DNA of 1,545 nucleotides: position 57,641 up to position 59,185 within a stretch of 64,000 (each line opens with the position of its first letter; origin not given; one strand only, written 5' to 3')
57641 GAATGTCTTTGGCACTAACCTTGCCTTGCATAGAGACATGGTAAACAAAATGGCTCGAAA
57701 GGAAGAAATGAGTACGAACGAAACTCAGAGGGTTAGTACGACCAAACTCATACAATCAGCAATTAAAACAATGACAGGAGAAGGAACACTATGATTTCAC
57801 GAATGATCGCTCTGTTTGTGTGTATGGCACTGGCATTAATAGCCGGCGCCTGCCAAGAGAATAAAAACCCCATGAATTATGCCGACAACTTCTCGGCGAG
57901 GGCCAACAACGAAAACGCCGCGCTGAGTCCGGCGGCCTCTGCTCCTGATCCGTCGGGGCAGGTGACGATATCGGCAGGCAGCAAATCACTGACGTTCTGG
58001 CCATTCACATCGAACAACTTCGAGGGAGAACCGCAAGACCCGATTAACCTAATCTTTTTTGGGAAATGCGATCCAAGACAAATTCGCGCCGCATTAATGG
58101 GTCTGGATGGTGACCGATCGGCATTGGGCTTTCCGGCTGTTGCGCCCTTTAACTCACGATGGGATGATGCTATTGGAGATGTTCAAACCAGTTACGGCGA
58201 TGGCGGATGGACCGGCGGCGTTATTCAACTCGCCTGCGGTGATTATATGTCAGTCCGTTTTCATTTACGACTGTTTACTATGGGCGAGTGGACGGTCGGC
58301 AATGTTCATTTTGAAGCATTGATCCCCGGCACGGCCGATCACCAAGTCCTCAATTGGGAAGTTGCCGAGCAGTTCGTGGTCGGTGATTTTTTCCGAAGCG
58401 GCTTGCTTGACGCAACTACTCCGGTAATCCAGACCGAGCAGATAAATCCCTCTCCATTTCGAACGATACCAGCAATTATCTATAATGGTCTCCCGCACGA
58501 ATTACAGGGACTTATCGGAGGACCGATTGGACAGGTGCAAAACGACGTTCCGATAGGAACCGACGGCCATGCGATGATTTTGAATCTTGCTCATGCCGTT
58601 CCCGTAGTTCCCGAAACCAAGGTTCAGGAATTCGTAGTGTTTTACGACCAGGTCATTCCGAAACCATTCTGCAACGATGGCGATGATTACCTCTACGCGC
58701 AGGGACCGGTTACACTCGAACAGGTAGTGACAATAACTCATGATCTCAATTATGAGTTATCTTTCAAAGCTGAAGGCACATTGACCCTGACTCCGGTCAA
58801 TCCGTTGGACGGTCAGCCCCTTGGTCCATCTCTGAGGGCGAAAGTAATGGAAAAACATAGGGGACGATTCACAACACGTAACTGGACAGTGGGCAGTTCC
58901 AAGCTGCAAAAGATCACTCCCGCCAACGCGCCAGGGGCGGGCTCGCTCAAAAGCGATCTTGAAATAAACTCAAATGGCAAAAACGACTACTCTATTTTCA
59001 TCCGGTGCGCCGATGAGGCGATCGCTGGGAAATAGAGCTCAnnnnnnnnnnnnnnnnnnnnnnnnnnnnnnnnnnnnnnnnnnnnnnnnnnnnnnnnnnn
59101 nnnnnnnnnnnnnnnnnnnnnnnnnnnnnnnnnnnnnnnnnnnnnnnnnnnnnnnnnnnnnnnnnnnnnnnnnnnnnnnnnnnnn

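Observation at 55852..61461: GAF-type sigma-54 activator divergently paired with a three-gene operon of uncharacterised envelope proteins (candidate undescribed system)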

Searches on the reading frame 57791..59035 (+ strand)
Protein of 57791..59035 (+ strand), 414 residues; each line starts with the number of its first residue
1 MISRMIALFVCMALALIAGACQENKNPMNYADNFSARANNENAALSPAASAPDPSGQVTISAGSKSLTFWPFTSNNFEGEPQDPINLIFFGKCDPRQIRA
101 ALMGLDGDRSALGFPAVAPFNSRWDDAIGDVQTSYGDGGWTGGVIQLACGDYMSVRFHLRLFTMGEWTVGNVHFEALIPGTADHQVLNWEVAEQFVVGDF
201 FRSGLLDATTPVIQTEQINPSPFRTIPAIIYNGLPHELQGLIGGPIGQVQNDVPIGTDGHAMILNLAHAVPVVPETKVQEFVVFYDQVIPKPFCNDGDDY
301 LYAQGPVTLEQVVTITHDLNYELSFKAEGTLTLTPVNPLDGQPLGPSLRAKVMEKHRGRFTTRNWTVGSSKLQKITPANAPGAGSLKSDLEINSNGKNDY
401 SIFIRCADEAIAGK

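Call 3: search_protein_families(library=pfam, proteins=[window:57791-59035:+], max_evalue=1)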
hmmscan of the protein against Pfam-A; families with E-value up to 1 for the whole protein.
window:57791-59035:+ (414 aa): 0 families

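Call 4: search_protein_families(library=ncbifam, proteins=[window:57791-59035:+], max_evalue=1)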
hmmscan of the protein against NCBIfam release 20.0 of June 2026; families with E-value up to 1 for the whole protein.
window:57791-59035:+ (414 aa): 0 families

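Call 7: search_protein_families(library=padloc, proteins=[window:57791-59035:+], max_evalue=1)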
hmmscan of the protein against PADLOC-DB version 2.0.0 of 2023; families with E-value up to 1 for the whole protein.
window:57791-59035:+ (414 aa): 0 families

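Call 16: find_homologous_proteins(query=window:57791-59035:+)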
Query window:57791-59035:+ (414 aa): 858 proteins with E <= 0.001 among 7044 candidates; the best 120 are listed.
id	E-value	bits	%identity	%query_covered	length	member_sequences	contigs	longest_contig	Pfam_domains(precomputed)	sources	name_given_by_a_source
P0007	4.3e-282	953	100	99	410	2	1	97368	-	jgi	-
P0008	3.1e-165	568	61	96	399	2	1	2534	-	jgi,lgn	jgi:hypothetical protein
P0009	9.1e-160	550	57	100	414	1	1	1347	-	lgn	-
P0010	2.0e-150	520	55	100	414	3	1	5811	-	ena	-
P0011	1.2e-146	507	56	99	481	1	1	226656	-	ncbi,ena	-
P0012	1.9e-145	503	56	97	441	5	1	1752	-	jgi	-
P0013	5.6e-143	495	55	98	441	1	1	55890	-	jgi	jgi:hypothetical protein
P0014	1.8e-140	487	53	98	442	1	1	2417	-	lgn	-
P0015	2.9e-140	486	59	88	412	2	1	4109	-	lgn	-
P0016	4.6e-140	485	54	98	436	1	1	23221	-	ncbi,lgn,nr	ncbi:MAG TPA: hypothetical protein VN285_11045 [Candidatus Deferrimicrobium sp.]|nr:hypothetical pro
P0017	5.8e-140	485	54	95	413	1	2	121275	-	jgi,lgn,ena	jgi:hypothetical protein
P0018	1.0e-139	484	53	98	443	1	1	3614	-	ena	-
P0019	2.8e-139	483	54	94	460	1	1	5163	-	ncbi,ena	-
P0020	9.5e-139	481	59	85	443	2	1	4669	-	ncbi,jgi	jgi:hypothetical protein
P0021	2.0e-138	480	53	98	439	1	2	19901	-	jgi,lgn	-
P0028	4.3e-137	476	53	97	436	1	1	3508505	-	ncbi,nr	ncbi:exported hypothetical protein [Candidatus Zixiibacteriota bacterium]|nr:exported hypothetical p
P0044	4.0e-134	466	53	98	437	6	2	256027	-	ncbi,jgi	ncbi:MAG: hypothetical protein HRF51_12795 [bacterium]|jgi:hypothetical protein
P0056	1.4e-131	458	52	97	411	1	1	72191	-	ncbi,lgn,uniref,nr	ncbi:hypothetical protein C3F09_02115 [candidate division GN15 bacterium]|uniref:Uncharacterized pro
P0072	4.8e-129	449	57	85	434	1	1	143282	-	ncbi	ncbi:MAG: hypothetical protein AB1644_08685 [Candidatus Zixiibacteriota bacterium]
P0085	5.1e-128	446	57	86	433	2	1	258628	-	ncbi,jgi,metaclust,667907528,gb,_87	metaclust:\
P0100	3.3e-126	440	48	99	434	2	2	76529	-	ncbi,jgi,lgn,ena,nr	ncbi:MAG: hypothetical protein CVT49_07715 [candidate division Zixibacteria bacterium HGW-Zixibacter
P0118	1.5e-124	434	49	98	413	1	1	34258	-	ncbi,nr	ncbi:MAG: hypothetical protein GY865_19905 [candidate division Zixibacteria bacterium]|nr:hypothetic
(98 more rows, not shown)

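Call 19: find_related_loci(query=window:57791-59035:+, collection=genome_contigs, flank=8000)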
Query window:57791-59035:+ (414 aa) in genome_contigs; peptide patterns used: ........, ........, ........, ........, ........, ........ (x = any residue, [..] = any of these).
23 stretches matched a pattern, but none encodes a relative of the query by tblastn (E <= 1e-3).
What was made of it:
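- Tried and rejected: The first genome scan with the single gene 1 sequence found nothing (call 19).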

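Call 22: find_related_loci(query=A2, collection=genome_contigs, flank=8000)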
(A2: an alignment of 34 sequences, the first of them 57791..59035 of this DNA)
Query A2 (414 aa) in genome_contigs; peptide patterns used: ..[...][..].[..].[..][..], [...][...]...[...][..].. (x = any residue, [..] = any of these).
125 stretches matched a pattern; 113 encode a relative of the query (tblastn E <= 1e-3); the best 80 are kept; 80 distinct loci.
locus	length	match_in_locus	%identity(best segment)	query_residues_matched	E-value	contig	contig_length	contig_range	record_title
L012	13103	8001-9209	56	5-409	2e-147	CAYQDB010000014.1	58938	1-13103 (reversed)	MAG TPA_asm: uncultured Ignavibacteriales bacterium isolate binchicken_co34_486 genome assembly, contig: NODE_635_length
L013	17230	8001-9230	54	4-409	1e-141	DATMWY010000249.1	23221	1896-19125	MAG TPA_asm: Candidatus Deferrimicrobium sp. isolate SMAG_U13106 k141_307146, whole genome shotgun sequence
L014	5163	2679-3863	54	21-409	1e-142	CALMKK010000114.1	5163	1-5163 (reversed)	MAG TPA_asm: uncultured candidate division Zixibacteria bacterium isolate SRR6284162_bin.34_CONCOCT_v1.1_MAG genome asse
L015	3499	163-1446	51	9-409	2e-144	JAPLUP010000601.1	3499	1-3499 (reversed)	MAG: Candidatus Zixiibacteriota bacterium isolate LacPavin_0920_SED4_MAG_53_9 LacPavin_0920_SED4_scaffold_2159454, whole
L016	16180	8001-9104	57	41-408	1e-139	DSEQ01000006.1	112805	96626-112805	MAG TPA_asm: Candidatus Zixiibacteriota bacterium isolate SpSt-1246 Ga0116196_1000010, whole genome shotgun sequence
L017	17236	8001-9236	55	2-408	3e-139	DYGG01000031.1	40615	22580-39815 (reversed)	MAG TPA_asm: Ignavibacterium sp. isolate BE2012_50_10 Afr_mines_BE2012_492_length_40615_cov_4_211218, whole genome shotg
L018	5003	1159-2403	53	2-413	2e-140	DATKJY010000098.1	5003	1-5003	MAG TPA_asm: Candidatus Acidoferrum sp. isolate SMAG_U14643 k141_2921288, whole genome shotgun sequence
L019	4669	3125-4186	58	58-409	2e-140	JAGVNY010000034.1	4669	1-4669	MAG: Candidatus Zixiibacteriota bacterium isolate DeMMO3_21 c_000000058845, whole genome shotgun sequence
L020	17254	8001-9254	51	5-409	2e-133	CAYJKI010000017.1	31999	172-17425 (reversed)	MAG TPA_asm: uncultured Ignavibacteria bacterium isolate ERP124720_co1_89 genome assembly, contig: NODE_1919_length_3199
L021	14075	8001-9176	54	47-409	2e-133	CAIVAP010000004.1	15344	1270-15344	uncultured bacterium isolate AlinenSediments_bin-0053 genome assembly, contig: bin-0053:004/302, whole genome shotgun se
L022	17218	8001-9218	51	6-409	5e-132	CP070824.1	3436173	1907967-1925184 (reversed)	MAG: Candidatus Zixiibacteriota bacterium isolate bin1124 chromosome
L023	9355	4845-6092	53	21-409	1e-131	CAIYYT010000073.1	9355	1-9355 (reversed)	uncultured bacterium isolate AlinenSedimentsCore2_bin-0496 genome assembly, contig: bin-0496:073/266, whole genome shotg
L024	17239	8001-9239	51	20-409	9e-131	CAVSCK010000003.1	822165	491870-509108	MAG: uncultured bacterium isolate MFD05942.bin.1.428 genome assembly, contig: contig_5694, whole genome shotgun sequence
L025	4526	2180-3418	50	4-406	2e-131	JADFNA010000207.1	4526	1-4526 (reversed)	MAG: Candidatus Zixiibacteriota bacterium isolate B60T1B5 B60T1B5_NODE34826, whole genome shotgun sequence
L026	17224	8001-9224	52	5-406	3e-129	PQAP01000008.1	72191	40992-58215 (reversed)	MAG: candidate division GN15 bacterium isolate FeB_12 scaffold8, whole genome shotgun sequence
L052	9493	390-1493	49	42-408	1e-105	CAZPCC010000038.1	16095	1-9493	MAG TPA_asm: uncultured Gemmatimonadaceae bacterium isolate binchicken_co31_226 genome assembly, contig: k141_730270, wh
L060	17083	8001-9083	49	54-406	3e-100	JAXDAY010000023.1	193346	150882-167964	MAG: Candidatus Eisenbacteria bacterium isolate POMEDNA-B04 Raw1_k127_1250020, whole genome shotgun sequence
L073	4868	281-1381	46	50-406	9e-96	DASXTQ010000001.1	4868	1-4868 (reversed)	MAG TPA_asm: Candidatus Eisenbacteria bacterium isolate SMAG_U4696 k141_2279403, whole genome shotgun sequence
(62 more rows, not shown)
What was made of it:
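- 57791..59035 (+): Gene 1 (G1): 414-aa lipoprotein. It has an N-terminal alpha/beta domain (about 58-260) rich in invariant Arg, His, Asp and Glu, and a C-terminal domain of seven long beta-strands (262-406). Cys294 and Cys406 are invariant. At least 858 homologous clusters (call 16) and 113 species genomes (call 22).
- Tried and rejected: It worked with an alignment (call 22).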

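Call 36: predict_structure(alignment_id=A2)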
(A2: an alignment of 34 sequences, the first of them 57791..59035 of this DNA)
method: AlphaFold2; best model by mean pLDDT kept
length: 414 residues; sequences in the alignment: 34
mean_pLDDT: 88.1   pTM: 0.82
mean pLDDT of the five models: 88.1, 88.0, 87.2, 86.9, 86.4
residues with pLDDT >= 90: 297; 70-90: 71; 50-70: 22; < 50: 24
segments of 3 or more residues with pLDDT < 50: 19-34, 43-46, 412-414
pLDDT, mean of each block of 10 residues (from residue 1): 74 63 31 48 51 92 95 92 97 97 95 92 93 94 95 94 96 92 92 97 96 96 94 93 94 96 97 96 90 84 94 97 97 91 92 96 94 90 90 90 81 48
secondary structure, 60 per line:
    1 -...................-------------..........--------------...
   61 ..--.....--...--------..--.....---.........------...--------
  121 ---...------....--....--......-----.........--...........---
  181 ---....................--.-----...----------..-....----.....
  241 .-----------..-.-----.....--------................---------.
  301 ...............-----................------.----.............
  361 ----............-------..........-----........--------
elements in order: H2-20 H34-43 E58-62 E65-69 E72-74 E87-91 H95-103 E124-126 E133-136 E139-142 E145-150 E156-164 E167-177 E184-188 H189-203 E212-214 H228-231 H236-241 E262-266 E275-290 E300-315 E321-336 E348-360 E365-376 E384-393 E399-406
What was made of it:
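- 57791..59035 (+): AF2 model pLDDT 88, pTM 0.82 (call 36).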

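Call 39: fold_search(model_id=the predicted structure, library=pdb)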
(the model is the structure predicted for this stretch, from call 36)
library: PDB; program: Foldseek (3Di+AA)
matches with E <= 10: 348; with E <= 0.001: 0
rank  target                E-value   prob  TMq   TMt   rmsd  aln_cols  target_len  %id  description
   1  8bys_A                1.0e-01  0.12  0.13  0.15  20.1       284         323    9  Outer membrane attachment porin OmpM1 from Veillonella parvula, native (released 2023-11-08)
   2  2odj_A                1.0e-01  0.08  0.11  0.12  21.0       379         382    6  Crystal structure of the outer membrane protein OprD from Pseudomonas aeruginosa (released 2007-10-16)
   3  8bys_B                1.0e-01  0.12  0.12  0.15  20.2       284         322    8  Outer membrane attachment porin OmpM1 from Veillonella parvula, native (released 2023-11-08)
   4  8bym_A                1.6e-01  0.12  0.14  0.17  19.0       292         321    9  Outer membrane attachment porin OmpM1 from Veillonella parvula (released 2023-11-08)
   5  9j99_A                1.7e-01  0.06  0.10  0.12  20.6       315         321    8  Substrate-engaged TOM complex from yeast (released 2025-09-10)
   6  9fxs_D                2.4e-01  0.05  0.13  0.09  27.8       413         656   11  Cryo-EM structure of the type 1 pilus complex including pilus rod and FimI-bound assembly platform after incorporation (released 2025-06-04)
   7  5foy_A                2.5e-01  0.02  0.08  0.08  29.1       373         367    6  De novo structure of the binary mosquito larvicide BinAB at pH 7 (released 2016-10-05)
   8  3sy7                  2.6e-01  0.06  0.11  0.12  20.7       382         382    6  Improved crystal structure of Pseudomonas aeruginosa OprD (released 2012-02-08)
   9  8byt_A                2.9e-01  0.08  0.12  0.15  20.5       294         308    8  Outer membrane attachment porin OmpM1 from Veillonella parvula, C3 symmetry (released 2023-11-08)
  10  9j99_I                2.9e-01  0.05  0.10  0.12  20.7       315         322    9  Substrate-engaged TOM complex from yeast (released 2025-09-10)
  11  6ucv_a                2.9e-01  0.04  0.10  0.11  21.7       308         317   11  Cryo-EM structure of the mitochondrial TOM complex from yeast (tetramer) (released 2019-11-06)
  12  2qtk_B                3.0e-01  0.04  0.13  0.14  21.5       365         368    8  Crystal Structure of the outer membrane protein opdK from Pseudomonas aeruginosa (released 2008-06-24)
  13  9kn3_A                3.2e-01  0.06  0.12  0.07  21.0       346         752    8  Cryo-EM structure of LptDEM complex from Escherichia coli (released 2025-07-23)
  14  9a84_A                3.5e-01  0.04  0.09  0.13  26.1       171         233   10  52-mer bacterial gasdermin pore model from Vitiosangium sp. (released 2024-03-22)
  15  5o65_A                3.7e-01  0.04  0.11  0.14  22.9       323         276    8  Crystal Structure of the Pseudomonas functional amyloid secretion protein FapF (released 2017-08-23)
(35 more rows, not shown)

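Call 42: search_solved_structures(query=A2, max_evalue=10)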
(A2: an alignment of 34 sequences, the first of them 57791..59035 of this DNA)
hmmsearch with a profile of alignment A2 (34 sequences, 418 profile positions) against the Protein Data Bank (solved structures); distinct sequences matched with E-value up to 10: 0.

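Call 55: search_protein_families(library=pfam, alignment_id=A2, max_evalue=10)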
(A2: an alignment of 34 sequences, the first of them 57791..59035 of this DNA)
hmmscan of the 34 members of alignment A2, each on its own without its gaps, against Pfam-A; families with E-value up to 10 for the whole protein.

A. member 1, window:57791-59035:+ (414 aa): 0 families

B. families by the number of members that match (of 34 scanned): 4 families
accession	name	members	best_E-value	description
PF14067.11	LssY_C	9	0.089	LssY C-terminus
PF19076.6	CshA_repeat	3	0.034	Surface adhesin CshA repetitive domain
PF02424.20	ApbE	2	0.0063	ApbE family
PF22659.2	YycE-like_C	1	0.73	YycE-like C-terminal domain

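Call 58: search_protein_families(library=pfam, proteins=[P0008, P0011, P0016, P0028, P0044, P0056, P0072, P0085, P0100, P0118], max_evalue=10)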
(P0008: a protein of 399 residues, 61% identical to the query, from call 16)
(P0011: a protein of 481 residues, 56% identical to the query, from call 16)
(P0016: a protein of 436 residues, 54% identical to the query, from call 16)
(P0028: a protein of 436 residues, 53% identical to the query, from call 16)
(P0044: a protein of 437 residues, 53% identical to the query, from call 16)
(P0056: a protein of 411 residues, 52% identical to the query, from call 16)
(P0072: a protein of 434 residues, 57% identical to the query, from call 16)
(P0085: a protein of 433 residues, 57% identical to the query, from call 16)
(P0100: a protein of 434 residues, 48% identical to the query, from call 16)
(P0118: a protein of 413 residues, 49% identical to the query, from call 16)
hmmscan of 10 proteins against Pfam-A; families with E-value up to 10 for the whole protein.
P0008 (399 aa): 0 families

P0011 (481 aa): 1 family
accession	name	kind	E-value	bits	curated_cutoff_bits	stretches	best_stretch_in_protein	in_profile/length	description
PF22659.2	YycE-like_C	-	0.73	10.3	27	1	161-191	23-49/55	YycE-like C-terminal domain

P0016 (436 aa): 0 families

P0028 (436 aa): 0 families

P0044 (437 aa): 0 families

P0056 (411 aa): 0 families

P0072 (434 aa): 0 families

P0085 (433 aa): 0 families

P0100 (434 aa): 1 family
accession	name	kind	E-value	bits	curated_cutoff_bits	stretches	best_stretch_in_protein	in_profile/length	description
PF14067.11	LssY_C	-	0.22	11.6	25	1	78-103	11-34/188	LssY C-terminus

P0118 (413 aa): 0 families
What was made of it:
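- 57791..59035 (+): A sub-threshold LssY_C signal appears in 9 of 34 members (calls 55, 58).
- On LssY_C (PF14067), considered for gene 1: P0100 scores 11.6 bits over 24 profile positions (calls 55, 58).
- Closest known: LssY_C domain family. Same: The first conserved motif (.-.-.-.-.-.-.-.) aligns to profile positions 11-34 (calls 55, 58).
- The lipid-remodelling idea rests on loose neighbourhood enrichment in about a quarter of loci, and on a sub-threshold LssY_C resemblance (E >= 0.089, aligned over only 24 profile positions in the one member inspected, call 58).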
